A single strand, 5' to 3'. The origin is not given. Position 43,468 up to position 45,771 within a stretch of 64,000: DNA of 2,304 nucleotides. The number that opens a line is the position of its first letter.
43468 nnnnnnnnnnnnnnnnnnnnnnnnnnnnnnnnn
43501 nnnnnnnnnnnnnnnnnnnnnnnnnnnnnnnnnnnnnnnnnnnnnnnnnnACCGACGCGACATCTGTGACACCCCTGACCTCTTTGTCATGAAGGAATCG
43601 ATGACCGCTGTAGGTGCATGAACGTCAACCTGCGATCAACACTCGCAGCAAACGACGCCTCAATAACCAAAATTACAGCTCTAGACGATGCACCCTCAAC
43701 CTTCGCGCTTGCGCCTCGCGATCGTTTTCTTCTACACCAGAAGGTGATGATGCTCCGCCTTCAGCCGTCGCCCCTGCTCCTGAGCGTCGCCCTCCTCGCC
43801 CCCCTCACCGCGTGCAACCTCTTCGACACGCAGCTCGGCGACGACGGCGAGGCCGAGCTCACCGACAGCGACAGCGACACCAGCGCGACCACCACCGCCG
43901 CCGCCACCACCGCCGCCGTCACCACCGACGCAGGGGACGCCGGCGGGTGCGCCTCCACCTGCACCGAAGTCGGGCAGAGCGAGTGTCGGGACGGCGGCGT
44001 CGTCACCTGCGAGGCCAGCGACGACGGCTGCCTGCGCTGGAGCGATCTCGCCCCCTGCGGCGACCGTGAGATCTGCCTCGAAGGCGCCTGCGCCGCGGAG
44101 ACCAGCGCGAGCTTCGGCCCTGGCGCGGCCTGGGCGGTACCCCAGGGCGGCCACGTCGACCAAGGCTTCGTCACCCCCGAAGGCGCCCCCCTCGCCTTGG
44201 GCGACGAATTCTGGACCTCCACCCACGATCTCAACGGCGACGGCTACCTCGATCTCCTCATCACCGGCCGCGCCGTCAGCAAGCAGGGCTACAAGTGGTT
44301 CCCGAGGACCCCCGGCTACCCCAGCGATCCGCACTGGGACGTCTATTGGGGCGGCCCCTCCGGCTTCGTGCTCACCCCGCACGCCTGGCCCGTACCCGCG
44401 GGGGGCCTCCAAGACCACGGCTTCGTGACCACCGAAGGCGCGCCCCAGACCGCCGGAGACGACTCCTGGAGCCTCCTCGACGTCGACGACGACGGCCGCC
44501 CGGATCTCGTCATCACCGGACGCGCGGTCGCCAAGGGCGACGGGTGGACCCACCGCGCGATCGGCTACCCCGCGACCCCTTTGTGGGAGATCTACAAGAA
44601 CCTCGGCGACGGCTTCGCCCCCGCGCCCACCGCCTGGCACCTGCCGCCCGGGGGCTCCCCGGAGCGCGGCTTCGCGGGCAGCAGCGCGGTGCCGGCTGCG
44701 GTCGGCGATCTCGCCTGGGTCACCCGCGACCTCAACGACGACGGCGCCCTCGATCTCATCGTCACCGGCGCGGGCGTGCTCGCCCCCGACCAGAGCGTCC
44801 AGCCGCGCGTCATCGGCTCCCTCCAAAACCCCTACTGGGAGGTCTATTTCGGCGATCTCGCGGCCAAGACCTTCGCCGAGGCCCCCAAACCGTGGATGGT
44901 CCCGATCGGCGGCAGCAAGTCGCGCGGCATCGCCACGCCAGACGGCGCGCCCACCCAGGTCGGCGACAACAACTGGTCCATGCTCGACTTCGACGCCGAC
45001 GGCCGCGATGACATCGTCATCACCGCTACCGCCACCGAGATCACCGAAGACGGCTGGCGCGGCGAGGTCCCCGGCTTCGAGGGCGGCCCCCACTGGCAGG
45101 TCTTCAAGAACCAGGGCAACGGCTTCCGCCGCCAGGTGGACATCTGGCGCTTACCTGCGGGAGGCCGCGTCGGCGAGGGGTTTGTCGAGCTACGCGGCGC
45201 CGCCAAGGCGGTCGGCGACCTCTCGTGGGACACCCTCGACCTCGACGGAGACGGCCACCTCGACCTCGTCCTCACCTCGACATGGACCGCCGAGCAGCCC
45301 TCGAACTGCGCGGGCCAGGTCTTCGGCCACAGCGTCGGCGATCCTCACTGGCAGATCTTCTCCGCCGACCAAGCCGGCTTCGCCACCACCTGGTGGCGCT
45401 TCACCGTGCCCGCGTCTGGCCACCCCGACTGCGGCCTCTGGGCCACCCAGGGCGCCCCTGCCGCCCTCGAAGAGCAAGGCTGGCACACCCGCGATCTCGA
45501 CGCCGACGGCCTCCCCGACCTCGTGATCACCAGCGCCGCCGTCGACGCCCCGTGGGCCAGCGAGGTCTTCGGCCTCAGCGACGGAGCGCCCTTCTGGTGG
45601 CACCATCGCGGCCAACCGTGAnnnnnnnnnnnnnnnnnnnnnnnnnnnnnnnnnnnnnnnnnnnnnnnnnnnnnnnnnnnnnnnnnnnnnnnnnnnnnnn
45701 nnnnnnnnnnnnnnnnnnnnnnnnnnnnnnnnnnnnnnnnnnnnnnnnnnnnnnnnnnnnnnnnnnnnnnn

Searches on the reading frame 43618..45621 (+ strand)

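Call 60: search_protein_families(library=pfam, proteins=[window:43618-45621:+], max_evalue=0.001)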
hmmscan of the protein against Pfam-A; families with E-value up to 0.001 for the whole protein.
window:43618-45621:+ (667 aa): 3 families
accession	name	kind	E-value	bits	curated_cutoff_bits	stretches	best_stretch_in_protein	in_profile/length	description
PF01839.29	FG-GAP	-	1.5e-15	57.1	22.1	0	204-216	9-21/37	FG-GAP repeat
PF13517.12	FG-GAP_3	-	1.7e-10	41.7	26.9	0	457-551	1-60/61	FG-GAP-like repeat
PF12256.14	TcdB_toxin_midN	-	0.00013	21.8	24.8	0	441-474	18-51/181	Insecticide toxin TcdB middle/N-terminal region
